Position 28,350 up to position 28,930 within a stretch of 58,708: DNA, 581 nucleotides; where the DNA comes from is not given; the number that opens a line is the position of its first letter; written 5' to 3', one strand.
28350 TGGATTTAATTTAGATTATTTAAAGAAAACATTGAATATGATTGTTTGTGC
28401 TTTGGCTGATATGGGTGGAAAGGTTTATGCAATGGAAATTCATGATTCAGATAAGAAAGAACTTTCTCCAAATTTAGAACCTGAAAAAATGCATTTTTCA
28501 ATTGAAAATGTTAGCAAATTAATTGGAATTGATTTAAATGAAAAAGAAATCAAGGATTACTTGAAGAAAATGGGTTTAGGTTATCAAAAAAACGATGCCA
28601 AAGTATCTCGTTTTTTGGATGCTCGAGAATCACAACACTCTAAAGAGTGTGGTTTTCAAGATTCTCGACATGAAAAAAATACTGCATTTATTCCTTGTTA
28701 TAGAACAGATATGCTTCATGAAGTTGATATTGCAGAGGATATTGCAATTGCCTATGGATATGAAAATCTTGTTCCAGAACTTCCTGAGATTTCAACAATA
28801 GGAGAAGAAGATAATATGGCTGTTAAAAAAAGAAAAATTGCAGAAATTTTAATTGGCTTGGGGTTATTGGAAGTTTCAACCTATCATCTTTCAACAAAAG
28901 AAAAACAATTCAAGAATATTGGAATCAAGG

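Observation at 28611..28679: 69-nt palindromic element inserted without breaking the frame inside essential pheT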

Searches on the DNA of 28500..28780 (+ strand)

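Call 20: search_rna_families(source=window, start=28500, end=28780, threshold=evalue, max_evalue=10)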
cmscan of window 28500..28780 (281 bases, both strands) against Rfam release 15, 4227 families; matches with E-value up to 10: 1.
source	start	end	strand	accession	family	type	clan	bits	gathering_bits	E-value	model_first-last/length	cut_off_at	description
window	28607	28682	-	RF02864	sRNA_0030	Gene; sRNA;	-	15.1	123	1.3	1-165/165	no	Enterococcus sRNA 30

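Call 75: build_rna_model(alignment_id=A7, structure=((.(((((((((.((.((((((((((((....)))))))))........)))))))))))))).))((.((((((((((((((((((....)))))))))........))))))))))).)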
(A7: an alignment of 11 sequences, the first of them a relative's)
Model R1 built from alignment A7 (11 sequences, 120 columns); structure: as given.
model positions 115; base pairs 45; branch points 1; effective number of sequences 0.7; information 0.59 bits per position. Calibrated on 0.2 Mb of random sequence (short: E-values are rough).
structure used (alignment columns):
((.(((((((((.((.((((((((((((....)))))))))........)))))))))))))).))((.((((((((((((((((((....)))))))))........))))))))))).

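Call 76: search_with_rna_model(model_id=R1, source=window, filters=off, max_evalue=10, show_alignments=3)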
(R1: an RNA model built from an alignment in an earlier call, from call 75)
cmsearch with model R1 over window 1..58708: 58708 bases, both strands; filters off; matches with E-value up to 10: 41.
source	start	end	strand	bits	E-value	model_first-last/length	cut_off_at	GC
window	28584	28671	+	81.1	1.4e-15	1-115/115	no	0.38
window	2540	2654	+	32.6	3.7e-05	1-115/115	no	0.43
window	35152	35257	-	23.5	0.0034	1-115/115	no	0.41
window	28583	28670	-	18.3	0.045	1-115/115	no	0.38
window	44777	44849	+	17.8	0.058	1-115/115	no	0.26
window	44776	44848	-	17.1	0.081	1-115/115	no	0.26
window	35153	35258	+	16.3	0.12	1-115/115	no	0.41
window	31937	31989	-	16.2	0.13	1-115/115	no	0.34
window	2527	2604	-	15.9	0.14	1-115/115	no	0.36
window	40569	40629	-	15.5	0.18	1-115/115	no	0.3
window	274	338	+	15.4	0.19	1-115/115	no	0.23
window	10536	10589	-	13.7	0.43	1-115/115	no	0.31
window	40521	40601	+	13.7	0.44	1-115/115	no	0.26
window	273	336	-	12.7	0.71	1-115/115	no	0.23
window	49786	49839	+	12.5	0.8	1-115/115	no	0.2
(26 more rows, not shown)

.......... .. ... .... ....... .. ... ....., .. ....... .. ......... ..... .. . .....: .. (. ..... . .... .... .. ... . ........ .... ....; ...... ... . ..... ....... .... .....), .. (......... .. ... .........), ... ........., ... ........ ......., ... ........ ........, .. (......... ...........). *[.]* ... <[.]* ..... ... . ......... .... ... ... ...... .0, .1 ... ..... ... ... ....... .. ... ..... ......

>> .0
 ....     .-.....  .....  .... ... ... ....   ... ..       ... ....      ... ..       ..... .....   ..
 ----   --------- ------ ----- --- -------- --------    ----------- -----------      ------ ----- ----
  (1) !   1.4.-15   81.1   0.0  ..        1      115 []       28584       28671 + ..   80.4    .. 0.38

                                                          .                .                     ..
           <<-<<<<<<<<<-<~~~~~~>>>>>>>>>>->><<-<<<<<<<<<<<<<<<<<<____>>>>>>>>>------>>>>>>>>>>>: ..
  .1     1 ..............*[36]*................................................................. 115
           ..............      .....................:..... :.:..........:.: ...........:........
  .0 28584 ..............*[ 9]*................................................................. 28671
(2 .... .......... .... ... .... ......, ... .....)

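Call 87: search_with_rna_model(model_id=R1, sources=[L001, L002, L003, L004, L145, L029, L098, L134, L136, L137, L138, L139, L140, L141, L142, L144, L108], max_evalue=0.01)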
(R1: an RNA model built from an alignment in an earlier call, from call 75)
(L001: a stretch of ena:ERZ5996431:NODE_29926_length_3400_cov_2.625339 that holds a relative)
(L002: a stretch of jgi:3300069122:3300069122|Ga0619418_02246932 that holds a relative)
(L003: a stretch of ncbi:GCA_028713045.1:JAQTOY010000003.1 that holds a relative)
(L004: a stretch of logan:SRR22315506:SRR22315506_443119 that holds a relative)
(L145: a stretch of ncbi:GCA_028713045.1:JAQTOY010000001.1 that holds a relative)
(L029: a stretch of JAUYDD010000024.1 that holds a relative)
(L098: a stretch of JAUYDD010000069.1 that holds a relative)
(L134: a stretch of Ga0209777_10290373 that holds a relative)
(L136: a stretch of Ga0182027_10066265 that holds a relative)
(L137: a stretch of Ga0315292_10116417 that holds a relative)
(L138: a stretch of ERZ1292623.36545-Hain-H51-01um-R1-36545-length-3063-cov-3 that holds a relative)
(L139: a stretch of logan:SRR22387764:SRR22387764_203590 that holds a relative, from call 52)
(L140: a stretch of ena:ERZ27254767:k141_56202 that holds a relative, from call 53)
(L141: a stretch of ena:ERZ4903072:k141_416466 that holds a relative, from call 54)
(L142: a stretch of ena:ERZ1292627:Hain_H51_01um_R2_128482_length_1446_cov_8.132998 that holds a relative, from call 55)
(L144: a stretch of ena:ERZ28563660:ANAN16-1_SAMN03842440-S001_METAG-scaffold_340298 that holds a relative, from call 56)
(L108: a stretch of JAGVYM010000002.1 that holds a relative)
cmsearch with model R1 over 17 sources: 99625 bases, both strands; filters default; matches with E-value up to 0.01: 21.
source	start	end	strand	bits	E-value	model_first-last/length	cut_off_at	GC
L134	1083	1197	+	132.4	2.2e-26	1-115/115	no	0.4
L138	2510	2624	+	129.9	7.6e-26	1-115/115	no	0.43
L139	1235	1349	+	129.4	9.8e-26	1-115/115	no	0.41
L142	468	582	+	128.2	1.8e-25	1-115/115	no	0.44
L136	1097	1211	-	123.1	2.1e-24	1-115/115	no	0.38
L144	826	940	+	119.7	1.2e-23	1-115/115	no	0.43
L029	6081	6195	+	116.6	5.4e-23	1-115/115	no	0.38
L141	316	433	+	115.9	7.6e-23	1-115/115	no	0.43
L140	325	445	+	89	4.7e-17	1-115/115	no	0.46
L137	364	471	-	85.9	2.2e-16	1-115/115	no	0.4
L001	2074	2161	+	81.1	2.4e-15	1-115/115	no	0.38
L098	2864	2959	-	68.5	1.2e-12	1-115/115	no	0.33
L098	2745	2812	-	67.2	2.3e-12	1-115/115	no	0.4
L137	192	321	-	48.1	2.9e-08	1-115/115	no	0.35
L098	7900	8000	+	43.8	2.5e-07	1-67/115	3'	0.46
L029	297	426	-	39.4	2.2e-06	1-115/115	no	0.32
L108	1397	1472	-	27.9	0.00064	1-115/115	no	0.47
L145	16028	16161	+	26.1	0.0016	1-115/115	no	0.32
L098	1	139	+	24.2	0.0042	22-115/115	5'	0.38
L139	1196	1297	-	22.5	0.0093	1-115/115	no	0.28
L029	367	429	+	22.4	0.0099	1-115/115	no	0.32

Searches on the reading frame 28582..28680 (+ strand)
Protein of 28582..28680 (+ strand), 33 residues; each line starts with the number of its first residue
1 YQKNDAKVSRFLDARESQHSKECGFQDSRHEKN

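Call 45: search_protein_representatives(alignment_id=A5)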
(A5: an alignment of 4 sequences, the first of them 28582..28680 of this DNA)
Query: 4 sequences, 52 profile positions. Proteins with E-value up to 0.001 (for the whole library): 60; up to 1e-10: 24; up to 1e-30: 0. The best 60 are listed.
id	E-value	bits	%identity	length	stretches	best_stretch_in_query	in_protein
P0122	1.6e-22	95.2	-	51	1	11-51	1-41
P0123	1.3e-19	85.9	-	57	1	1-38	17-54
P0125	1.4e-18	82.6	-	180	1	11-52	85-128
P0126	8.9e-17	76.8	-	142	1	6-52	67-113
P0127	2.0e-16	75.7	-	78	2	13-37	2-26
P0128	3.1e-15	71.8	-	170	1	8-51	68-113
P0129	5.8e-15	71.0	-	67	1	3-46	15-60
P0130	1.4e-14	69.8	-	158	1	7-50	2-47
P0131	1.5e-14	69.7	-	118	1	9-46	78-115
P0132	1.6e-14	69.5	-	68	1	5-49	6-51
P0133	1.6e-13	66.3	-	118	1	9-42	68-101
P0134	4.0e-13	65.1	-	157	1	6-38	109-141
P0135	4.8e-13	64.8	-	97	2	9-38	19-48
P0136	4.9e-13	64.8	-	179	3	7-47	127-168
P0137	6.4e-13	64.4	-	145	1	4-50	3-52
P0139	9.5e-13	63.9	-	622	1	10-50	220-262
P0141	1.3e-12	63.5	-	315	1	9-41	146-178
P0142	1.7e-12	63.1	-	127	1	7-49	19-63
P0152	1.1e-09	54.0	-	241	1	10-50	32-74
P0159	4.7e-08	48.9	-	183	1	18-48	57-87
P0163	1.2e-06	44.4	-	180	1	12-41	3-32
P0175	1.3e-04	37.8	-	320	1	11-41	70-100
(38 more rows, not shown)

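Call 46: search_protein_families(library=pfam, proteins=[P0139, P0141, P0152, P0175, P0125, P0128, P0136, P0159, P0163, P0134], max_evalue=0.001)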
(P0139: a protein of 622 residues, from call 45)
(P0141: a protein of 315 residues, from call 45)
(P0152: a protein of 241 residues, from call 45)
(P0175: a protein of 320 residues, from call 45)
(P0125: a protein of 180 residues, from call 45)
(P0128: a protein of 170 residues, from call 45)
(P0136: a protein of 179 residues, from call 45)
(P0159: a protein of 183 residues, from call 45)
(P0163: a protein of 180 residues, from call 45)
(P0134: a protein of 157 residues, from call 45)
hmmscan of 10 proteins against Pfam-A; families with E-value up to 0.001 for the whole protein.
P0139 (622 aa): 0 families

P0141 (315 aa): 0 families

P0152 (241 aa): 0 families

P0175 (320 aa): 1 family
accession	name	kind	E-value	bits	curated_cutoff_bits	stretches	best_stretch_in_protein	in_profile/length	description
PF00149.33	Metallophos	-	1.6e-08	35.7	21.5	1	142-278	27-159/191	Calcineurin-like phosphoesterase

P0125 (180 aa): 1 family
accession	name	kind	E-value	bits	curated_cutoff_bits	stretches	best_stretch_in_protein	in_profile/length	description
PF01951.21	Archease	-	5.9e-35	121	25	2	3-90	1-85/136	Archease protein family (MTH1598/TM1083)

P0128 (170 aa): 0 families

P0136 (179 aa): 0 families

P0159 (183 aa): 6 families
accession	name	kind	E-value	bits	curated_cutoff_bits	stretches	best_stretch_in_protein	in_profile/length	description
PF00583.31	Acetyltransf_1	-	5.3e-14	52.9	20.7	1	86-169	37-116/116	Acetyltransferase (GNAT) family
PF13673.13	Acetyltransf_10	-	1e-12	48.6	23.6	1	91-172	36-110/128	Acetyltransferase (GNAT) domain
PF13508.13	Acetyltransf_7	-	2.6e-11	44.2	27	1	92-170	9-83/84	Acetyltransferase (GNAT) domain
PF13420.13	Acetyltransf_4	-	2.3e-07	31.4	24.3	1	88-172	51-137/155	Acetyltransferase (GNAT) domain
PF08445.16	FR47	-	2.2e-05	24.8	22.1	1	116-177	24-85/86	FR47-like protein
PF14542.12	Acetyltransf_CG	-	0.00018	22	30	1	89-148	2-59/80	GCN5-related N-acetyl-transferase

P0163 (180 aa): 0 families

P0134 (157 aa): 0 families

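Call 52: find_encoding_contigs(protein=P0125, flank=5000, max_places=3)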
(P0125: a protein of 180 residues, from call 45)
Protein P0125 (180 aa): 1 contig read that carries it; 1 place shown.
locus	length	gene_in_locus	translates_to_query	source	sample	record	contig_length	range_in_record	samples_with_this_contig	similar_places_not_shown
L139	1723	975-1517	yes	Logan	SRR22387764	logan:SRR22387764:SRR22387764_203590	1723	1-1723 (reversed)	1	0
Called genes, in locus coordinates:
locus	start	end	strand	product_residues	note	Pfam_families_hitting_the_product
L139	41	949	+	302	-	PF01161:PBP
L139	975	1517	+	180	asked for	PF01951:Archease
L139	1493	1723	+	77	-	?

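Call 53: find_encoding_contigs(protein=P0175, flank=5000, max_places=3)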
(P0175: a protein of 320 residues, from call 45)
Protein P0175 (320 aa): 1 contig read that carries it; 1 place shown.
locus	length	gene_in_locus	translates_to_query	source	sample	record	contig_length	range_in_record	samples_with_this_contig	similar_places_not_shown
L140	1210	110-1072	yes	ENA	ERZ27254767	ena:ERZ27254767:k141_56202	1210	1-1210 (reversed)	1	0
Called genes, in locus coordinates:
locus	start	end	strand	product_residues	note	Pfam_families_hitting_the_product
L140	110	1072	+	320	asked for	PF00149:Metallophos (weak)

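Call 54: find_encoding_contigs(protein=P0159, flank=5000, max_places=2)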
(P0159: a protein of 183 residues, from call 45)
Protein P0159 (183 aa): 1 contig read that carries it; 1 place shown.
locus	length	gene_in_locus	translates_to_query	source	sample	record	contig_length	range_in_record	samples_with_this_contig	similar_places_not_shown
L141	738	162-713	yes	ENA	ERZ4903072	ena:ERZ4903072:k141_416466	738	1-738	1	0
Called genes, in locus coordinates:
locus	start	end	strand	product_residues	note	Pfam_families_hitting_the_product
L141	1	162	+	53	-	?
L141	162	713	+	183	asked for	PF00583:Acetyltransf_1, PF13420:Acetyltransf_4 (weak), PF13673:Acetyltransf_10, PF13508:Acetyltransf_7, PF08445:FR47 (faint)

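Call 55: find_encoding_contigs(protein=P0142, flank=5000, max_places=2)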
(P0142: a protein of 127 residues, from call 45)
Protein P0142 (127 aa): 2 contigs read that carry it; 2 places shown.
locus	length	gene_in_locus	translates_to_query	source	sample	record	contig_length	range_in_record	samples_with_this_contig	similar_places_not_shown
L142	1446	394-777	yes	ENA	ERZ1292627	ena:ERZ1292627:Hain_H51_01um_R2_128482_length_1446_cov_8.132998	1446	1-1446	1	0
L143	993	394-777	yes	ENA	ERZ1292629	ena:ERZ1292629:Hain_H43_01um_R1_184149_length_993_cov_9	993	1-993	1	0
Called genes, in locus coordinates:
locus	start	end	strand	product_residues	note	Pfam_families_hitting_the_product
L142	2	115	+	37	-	?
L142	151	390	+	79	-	PF10884:DUF2683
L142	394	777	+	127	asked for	-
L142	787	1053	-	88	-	-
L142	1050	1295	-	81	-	-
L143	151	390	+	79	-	PF10884:DUF2683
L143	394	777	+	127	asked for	-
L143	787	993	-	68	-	?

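Call 56: find_encoding_contigs(protein=P0152, flank=5000, max_places=2)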
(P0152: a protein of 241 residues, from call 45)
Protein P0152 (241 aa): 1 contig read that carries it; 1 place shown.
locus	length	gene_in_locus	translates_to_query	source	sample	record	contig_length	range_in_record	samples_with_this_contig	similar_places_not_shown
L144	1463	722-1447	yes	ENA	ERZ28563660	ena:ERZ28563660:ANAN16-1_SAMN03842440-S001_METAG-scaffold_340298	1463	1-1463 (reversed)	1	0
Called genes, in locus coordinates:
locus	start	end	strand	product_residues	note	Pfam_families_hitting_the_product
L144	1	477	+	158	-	?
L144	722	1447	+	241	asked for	-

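Call 70: search_protein_families(library=pfam, proteins=[P0142], max_evalue=0.01)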
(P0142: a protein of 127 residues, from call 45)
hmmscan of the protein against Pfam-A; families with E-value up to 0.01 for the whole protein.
P0142 (127 aa): 0 families
